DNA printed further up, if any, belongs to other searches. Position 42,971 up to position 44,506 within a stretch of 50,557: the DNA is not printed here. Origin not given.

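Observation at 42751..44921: AT-rich island carrying a MetRS-like class I aaRS paralog with degraded HIGH/KMSKS motifs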

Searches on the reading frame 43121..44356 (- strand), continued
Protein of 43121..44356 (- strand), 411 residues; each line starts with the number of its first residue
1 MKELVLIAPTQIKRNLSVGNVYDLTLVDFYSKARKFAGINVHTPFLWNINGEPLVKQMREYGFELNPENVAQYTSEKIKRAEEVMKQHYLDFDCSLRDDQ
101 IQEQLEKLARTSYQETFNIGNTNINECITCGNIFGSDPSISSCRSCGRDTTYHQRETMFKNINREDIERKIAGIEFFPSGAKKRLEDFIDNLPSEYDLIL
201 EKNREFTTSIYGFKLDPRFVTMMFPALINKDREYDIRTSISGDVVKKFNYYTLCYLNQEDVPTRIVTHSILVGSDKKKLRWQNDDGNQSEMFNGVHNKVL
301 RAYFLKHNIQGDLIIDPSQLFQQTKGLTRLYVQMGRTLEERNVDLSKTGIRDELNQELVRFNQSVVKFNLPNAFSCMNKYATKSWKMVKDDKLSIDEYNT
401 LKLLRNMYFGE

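Call 39: find_encoding_contigs(protein=P0010, flank=8000, max_places=2)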
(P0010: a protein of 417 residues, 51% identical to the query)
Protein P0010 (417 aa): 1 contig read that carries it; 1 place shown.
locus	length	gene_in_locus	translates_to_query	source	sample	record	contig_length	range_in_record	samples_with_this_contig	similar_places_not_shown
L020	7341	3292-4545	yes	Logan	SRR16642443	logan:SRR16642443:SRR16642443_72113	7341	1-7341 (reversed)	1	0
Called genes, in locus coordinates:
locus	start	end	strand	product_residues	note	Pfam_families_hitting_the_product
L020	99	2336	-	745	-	-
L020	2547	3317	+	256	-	PF01909:NTP_transf_2 (weak), PF18765:Polbeta (weak)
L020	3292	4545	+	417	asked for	-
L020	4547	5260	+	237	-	-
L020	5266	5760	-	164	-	PF00293:NUDIX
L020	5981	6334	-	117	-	-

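Call 40: search_protein_families(library=ncbifam, proteins=[L008:1914-2555:+, L005:3117-3743:+, L008:1205-1912:+, L008:2838-3590:+, L016:8805-9449:+, L019:4289-4894:+], max_evalue=0.01)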
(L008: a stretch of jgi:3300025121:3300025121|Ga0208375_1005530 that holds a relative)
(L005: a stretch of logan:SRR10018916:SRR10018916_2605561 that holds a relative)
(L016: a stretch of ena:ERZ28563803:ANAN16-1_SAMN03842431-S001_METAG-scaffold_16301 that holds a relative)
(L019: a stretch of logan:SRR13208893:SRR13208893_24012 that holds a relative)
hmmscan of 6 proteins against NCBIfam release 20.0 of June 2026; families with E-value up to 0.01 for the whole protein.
L008:1914-2555:+ (213 aa): 28 families (the best 25 are shown)
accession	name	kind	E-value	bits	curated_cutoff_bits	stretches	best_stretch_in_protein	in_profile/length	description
NF005123.0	PRK06557.1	subfamily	1.7e-45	155.4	251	1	11-210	18-222/223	L-ribulose-5-phosphate 4-epimerase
NF006047.0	PRK08193.1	subfamily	1.6e-34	119.5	257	1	15-209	15-223/231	L-ribulose-5-phosphate 4-epimerase AraD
NF040649.1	FucA_Meth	equivalog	7.3e-31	107.5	250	1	8-182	5-176/179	L-fuculose phosphate aldolase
NF005302.0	PRK06833.1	equivalog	5.1e-30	104.5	264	1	8-209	9-211/214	L-fuculose-phosphate aldolase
TIGR00760.1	araD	equivalog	1.6e-29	102.7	389.1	1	15-209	15-221/228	L-ribulose-5-phosphate 4-epimerase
NF005984.0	PRK08087.1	subfamily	4.5e-29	101.8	264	1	10-211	11-212/215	L-fuculose-phosphate aldolase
NF009003.0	PRK12348.1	subfamily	3.1e-28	99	331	1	15-209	14-220/228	L-ribulose-5-phosphate 4-epimerase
NF043034.1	OxoTetrPhDc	equivalog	1.3e-27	96.9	250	1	16-199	16-203/205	3-oxo-tetronate 4-phosphate decarboxylase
TIGR01086.1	fucA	equivalog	1.6e-27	96.6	400.25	1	10-210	10-210/214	L-fuculose-phosphate aldolase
NF009002.0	PRK12347.1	subfamily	1e-26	93.6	386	1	14-209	14-224/231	L-ribulose-5-phosphate 4-epimerase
NF053831.1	RU1PAldHalo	equivalog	2.5e-26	92.5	300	1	21-204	19-203/208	ribulose-1-phosphate aldolase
NF009625.0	PRK13145.1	equivalog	2.9e-26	92.4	369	1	14-209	17-226/235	L-ribulose-5-phosphate 4-epimerase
NF006208.0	PRK08333.1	equivalog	3.5e-25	88.8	267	1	9-183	9-184/189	aldolase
NF009691.0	PRK13213.1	equivalog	3.4e-23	82.3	489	1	15-209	15-224/231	L-ribulose-5-phosphate 4-epimerase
NF006413.0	PRK08660.1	equivalog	1.3e-19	70.7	203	1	10-187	7-182/184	aldolase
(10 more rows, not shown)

L005:3117-3743:+ (208 aa): 29 families (the best 25 are shown)
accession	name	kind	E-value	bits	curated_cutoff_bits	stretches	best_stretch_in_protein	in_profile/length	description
NF005123.0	PRK06557.1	subfamily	1.9e-45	155.3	251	1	9-207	17-220/223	L-ribulose-5-phosphate 4-epimerase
NF006047.0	PRK08193.1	subfamily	9.7e-34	116.9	257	1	14-194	15-212/231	L-ribulose-5-phosphate 4-epimerase AraD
NF005302.0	PRK06833.1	equivalog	9.2e-32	110.2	264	1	7-203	9-207/214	L-fuculose-phosphate aldolase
NF040649.1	FucA_Meth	equivalog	1.6e-29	103.1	250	1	7-183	5-178/179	L-fuculose phosphate aldolase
TIGR00760.1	araD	equivalog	3.1e-28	98.5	389.1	1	14-195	15-211/228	L-ribulose-5-phosphate 4-epimerase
NF005984.0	PRK08087.1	subfamily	9.6e-28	97.4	264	1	13-199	15-202/215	L-fuculose-phosphate aldolase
NF043034.1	OxoTetrPhDc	equivalog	1.4e-27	96.9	250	1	9-199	10-204/205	3-oxo-tetronate 4-phosphate decarboxylase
NF009003.0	PRK12348.1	subfamily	1.2e-26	93.8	331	1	14-193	14-208/228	L-ribulose-5-phosphate 4-epimerase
NF009625.0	PRK13145.1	equivalog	2.8e-26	92.5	369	1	13-190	17-211/235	L-ribulose-5-phosphate 4-epimerase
TIGR01086.1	fucA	equivalog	3.5e-25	89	400.25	1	5-198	9-200/214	L-fuculose-phosphate aldolase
NF009002.0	PRK12347.1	subfamily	4.6e-25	88.2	386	1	14-195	15-214/231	L-ribulose-5-phosphate 4-epimerase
NF053831.1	RU1PAldHalo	equivalog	6.1e-25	87.9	300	1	20-199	19-199/208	ribulose-1-phosphate aldolase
NF006208.0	PRK08333.1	equivalog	3.9e-24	85.4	267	1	8-182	9-184/189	aldolase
NF009691.0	PRK13213.1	equivalog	2.4e-23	82.8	489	1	15-192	16-211/231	L-ribulose-5-phosphate 4-epimerase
NF004527.0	PRK05874.1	equivalog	5.8e-22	78.3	308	1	18-184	21-192/218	L-fuculose-phosphate aldolase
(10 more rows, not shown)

L008:1205-1912:+ (235 aa): 0 families

L008:2838-3590:+ (250 aa): 2 families
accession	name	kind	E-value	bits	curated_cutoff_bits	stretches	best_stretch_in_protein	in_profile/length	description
NF012212.1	ANT_9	subfamily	0.00066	19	340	1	13-80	3-70/249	aminoglycoside nucleotidyltransferase ANT(9)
NF047752.1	MntA_antitoxin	equivalog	0.0056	16.5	60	0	31-63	7-40/106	type VII toxin-antitoxin system MntA family adenylyltransferase antitoxin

L016:8805-9449:+ (214 aa): 28 families (the best 25 are shown)
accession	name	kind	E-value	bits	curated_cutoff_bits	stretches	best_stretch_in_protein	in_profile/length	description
NF005123.0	PRK06557.1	subfamily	3.9e-44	151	251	1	9-209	17-222/223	L-ribulose-5-phosphate 4-epimerase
NF006047.0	PRK08193.1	subfamily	2.9e-32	112.1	257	1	14-201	15-219/231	L-ribulose-5-phosphate 4-epimerase AraD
NF040649.1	FucA_Meth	equivalog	1e-31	110.2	250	1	8-180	6-175/179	L-fuculose phosphate aldolase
TIGR00760.1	araD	equivalog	1.1e-30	106.5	389.1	1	13-200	14-216/228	L-ribulose-5-phosphate 4-epimerase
NF009003.0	PRK12348.1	subfamily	5.2e-30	104.8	331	1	13-198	13-213/228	L-ribulose-5-phosphate 4-epimerase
NF005302.0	PRK06833.1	equivalog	1.8e-29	102.7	264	1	7-185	9-190/214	L-fuculose-phosphate aldolase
NF009002.0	PRK12347.1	subfamily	1.1e-28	100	386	1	9-200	10-219/231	L-ribulose-5-phosphate 4-epimerase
NF009691.0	PRK13213.1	equivalog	6e-28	97.9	489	1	14-200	15-219/231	L-ribulose-5-phosphate 4-epimerase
NF009625.0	PRK13145.1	equivalog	1.1e-27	97.1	369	2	12-128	16-134/235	L-ribulose-5-phosphate 4-epimerase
NF053831.1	RU1PAldHalo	equivalog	5e-27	94.7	300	1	24-184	23-185/208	ribulose-1-phosphate aldolase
NF043034.1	OxoTetrPhDc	equivalog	6e-25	88.2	250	1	19-198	20-203/205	3-oxo-tetronate 4-phosphate decarboxylase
NF004527.0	PRK05874.1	equivalog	1.8e-22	80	308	1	20-196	23-203/218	L-fuculose-phosphate aldolase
NF005984.0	PRK08087.1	subfamily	4.2e-22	79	264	1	13-196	15-199/215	L-fuculose-phosphate aldolase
TIGR01086.1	fucA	equivalog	6.7e-21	75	400.25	1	14-185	15-187/214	L-fuculose-phosphate aldolase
NF006208.0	PRK08333.1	equivalog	3.4e-20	72.5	267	1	9-182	10-184/189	aldolase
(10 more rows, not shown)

L019:4289-4894:+ (201 aa): 30 families (the best 25 are shown)
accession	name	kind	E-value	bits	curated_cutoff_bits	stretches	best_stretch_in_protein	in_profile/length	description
NF005123.0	PRK06557.1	subfamily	1.2e-43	149.3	251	1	9-200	28-223/223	L-ribulose-5-phosphate 4-epimerase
NF006047.0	PRK08193.1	subfamily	6.4e-31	107.7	257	2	5-116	17-129/231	L-ribulose-5-phosphate 4-epimerase AraD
TIGR00760.1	araD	equivalog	1.7e-28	99.4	389.1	1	4-183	16-209/228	L-ribulose-5-phosphate 4-epimerase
NF053831.1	RU1PAldHalo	equivalog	4.3e-28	98.2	300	1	14-198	24-207/208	ribulose-1-phosphate aldolase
NF009002.0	PRK12347.1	subfamily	6.9e-26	90.9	386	1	4-182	16-211/231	L-ribulose-5-phosphate 4-epimerase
NF009003.0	PRK12348.1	subfamily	8.4e-26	91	331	1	4-182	15-207/228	L-ribulose-5-phosphate 4-epimerase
NF040649.1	FucA_Meth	equivalog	1.8e-25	89.9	250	1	13-172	22-177/179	L-fuculose phosphate aldolase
NF005302.0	PRK06833.1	equivalog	1.4e-24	86.8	264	1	14-199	27-212/214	L-fuculose-phosphate aldolase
NF043034.1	OxoTetrPhDc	equivalog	1.2e-23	83.9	250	1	12-189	24-204/205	3-oxo-tetronate 4-phosphate decarboxylase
NF005984.0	PRK08087.1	subfamily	1.5e-23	83.7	264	1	13-190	26-203/215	L-fuculose-phosphate aldolase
NF009625.0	PRK13145.1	equivalog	2.4e-22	79.6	369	1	3-115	18-131/235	L-ribulose-5-phosphate 4-epimerase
TIGR01086.1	fucA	equivalog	2.5e-21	76.4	400.25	1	13-188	25-200/214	L-fuculose-phosphate aldolase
NF004527.0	PRK05874.1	equivalog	2.5e-21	76.2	308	1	13-179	27-197/218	L-fuculose-phosphate aldolase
NF009691.0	PRK13213.1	equivalog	5e-21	75.2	489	1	12-181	24-210/231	L-ribulose-5-phosphate 4-epimerase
NF006208.0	PRK08333.1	equivalog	5e-20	72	267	1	14-170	26-182/189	aldolase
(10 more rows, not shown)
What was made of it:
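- Tried and rejected: I rejected it because the best matches are the L-ribulose-5-P 4-epimerase and fuculose-aldolase subfamilies, all below cut-off (call 40).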

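Call 41: search_protein_families(library=padloc, proteins=[window:43121-44356:-, L008:2838-3590:+, L008:1205-1912:+, L008:1914-2555:+], max_evalue=0.1)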
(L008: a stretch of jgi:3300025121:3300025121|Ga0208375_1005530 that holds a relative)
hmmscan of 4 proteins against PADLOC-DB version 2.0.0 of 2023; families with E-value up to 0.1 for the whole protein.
window:43121-44356:- (411 aa): 1 family
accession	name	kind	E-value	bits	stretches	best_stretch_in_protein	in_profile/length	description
PDLC01442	Csm3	-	0.034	12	1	103-185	58-140/208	"CAS-III-A,CAS-III-D; effector_G7"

L008:2838-3590:+ (250 aa): 5 families
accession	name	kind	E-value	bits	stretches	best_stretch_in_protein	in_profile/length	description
PDLC04903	PDC-S09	-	7.7e-08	30.6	1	15-74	10-68/108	-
PDLC04906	PDC-S09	-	0.0012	17.2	1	15-72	10-64/98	-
PDLC04907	PDC-S09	-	0.0036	15.4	1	30-68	26-64/114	-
PDLC04369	PDC-M05A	-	0.0038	14.9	1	13-77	89-150/201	-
PDLC04368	PDC-M05A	-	0.011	13.6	1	23-62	99-138/201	-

L008:1205-1912:+ (235 aa): 0 families

L008:1914-2555:+ (213 aa): 1 family
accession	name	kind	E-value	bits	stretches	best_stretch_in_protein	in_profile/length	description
PDLC02195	IetA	-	0.013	12.8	1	76-199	258-375/395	-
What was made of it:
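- On Known anti-phage defence or TA systems (MNT-HEPN, PADLOC models): PADLOC gives only weak generic MNT-domain hits for the NTase and nothing significant for the other three proteins (call 41).
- The aaRS-like, hydrolase and aldolase proteins have no significant PADLOC match (call 41).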

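Call 50: find_homologous_proteins(query=L008:2838-3590:+, max_evalue=0.001)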
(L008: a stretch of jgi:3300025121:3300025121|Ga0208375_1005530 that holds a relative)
Query L008:2838-3590:+ (250 aa): 55 proteins with E <= 0.001 among 429 candidates.
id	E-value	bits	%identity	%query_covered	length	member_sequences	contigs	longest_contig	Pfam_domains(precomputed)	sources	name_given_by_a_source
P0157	1.2e-139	482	87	100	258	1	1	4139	PF18765.8,PF01909.30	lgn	-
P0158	1.2e-134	465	87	96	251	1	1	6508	PF18765.8,PF01909.30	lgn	-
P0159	3.4e-124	431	81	97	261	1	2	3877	PF18765.8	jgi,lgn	-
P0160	1.3e-106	374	70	98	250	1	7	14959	-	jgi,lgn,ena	-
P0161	4.0e-101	356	65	98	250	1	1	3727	PF18765.8,PF01909.30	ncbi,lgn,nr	ncbi:MAG: nucleotidyltransferase domain-containing protein [Candidatus Nanoarchaeia archaeon]|nr:nuc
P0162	7.8e-97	342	100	64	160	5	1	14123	PF18765.8,PF01909.30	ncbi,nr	ncbi:nucleotidyltransferase domain-containing protein, partial [Candidatus Woesearchaeota archaeon]|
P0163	1.8e-96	340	65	97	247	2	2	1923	PF18765.8,PF01909.30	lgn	-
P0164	2.2e-96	340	62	97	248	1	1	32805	PF18765.8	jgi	jgi:predicted nucleotidyltransferase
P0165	4.6e-96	339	61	98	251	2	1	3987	PF18765.8,PF01909.30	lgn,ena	-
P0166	1.7e-95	337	63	96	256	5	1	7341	PF18765.8,PF01909.30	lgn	-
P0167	8.5e-92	325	59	98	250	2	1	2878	-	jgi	jgi:predicted nucleotidyltransferase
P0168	8.9e-92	325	60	96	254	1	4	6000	-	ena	-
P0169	2.1e-91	324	60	97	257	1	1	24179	-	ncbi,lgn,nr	ncbi:MAG: hypothetical protein PHH82_04375 [Candidatus ainarchaeum sp.]|nr:hypothetical protein [Can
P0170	9.0e-88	312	61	98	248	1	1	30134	PF18765.8,PF01909.30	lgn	-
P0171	3.9e-86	307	60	95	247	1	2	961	PF18765.8,PF01909.30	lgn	-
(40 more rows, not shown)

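Call 51: find_encoding_contigs(protein=P0162, flank=10000, max_places=6)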
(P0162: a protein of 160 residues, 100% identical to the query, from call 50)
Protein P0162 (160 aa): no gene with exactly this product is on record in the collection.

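Call 52: list_cluster_members(proteins=[P0162, P0001])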
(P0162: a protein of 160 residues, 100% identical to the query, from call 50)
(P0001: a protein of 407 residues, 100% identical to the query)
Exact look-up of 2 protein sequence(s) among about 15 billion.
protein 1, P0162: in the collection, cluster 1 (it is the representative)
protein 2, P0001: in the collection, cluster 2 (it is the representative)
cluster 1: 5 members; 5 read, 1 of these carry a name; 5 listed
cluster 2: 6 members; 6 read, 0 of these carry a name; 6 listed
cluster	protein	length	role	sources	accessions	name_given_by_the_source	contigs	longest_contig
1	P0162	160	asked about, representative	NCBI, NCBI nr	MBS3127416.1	nucleotidyltransferase domain-containing protein, partial [Candidatus Woesearchaeota ... | nucleotidyltransferase domain-containing protein [Candidatus Woesearchaeota archaeon]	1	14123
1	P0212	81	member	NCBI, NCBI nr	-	-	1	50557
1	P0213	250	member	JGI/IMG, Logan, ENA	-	-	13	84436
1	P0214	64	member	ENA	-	-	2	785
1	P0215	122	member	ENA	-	-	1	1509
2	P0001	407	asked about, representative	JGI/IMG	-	-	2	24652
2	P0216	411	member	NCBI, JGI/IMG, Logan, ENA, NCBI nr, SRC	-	-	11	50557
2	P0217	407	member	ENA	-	-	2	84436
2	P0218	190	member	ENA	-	-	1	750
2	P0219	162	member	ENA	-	-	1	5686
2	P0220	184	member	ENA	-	-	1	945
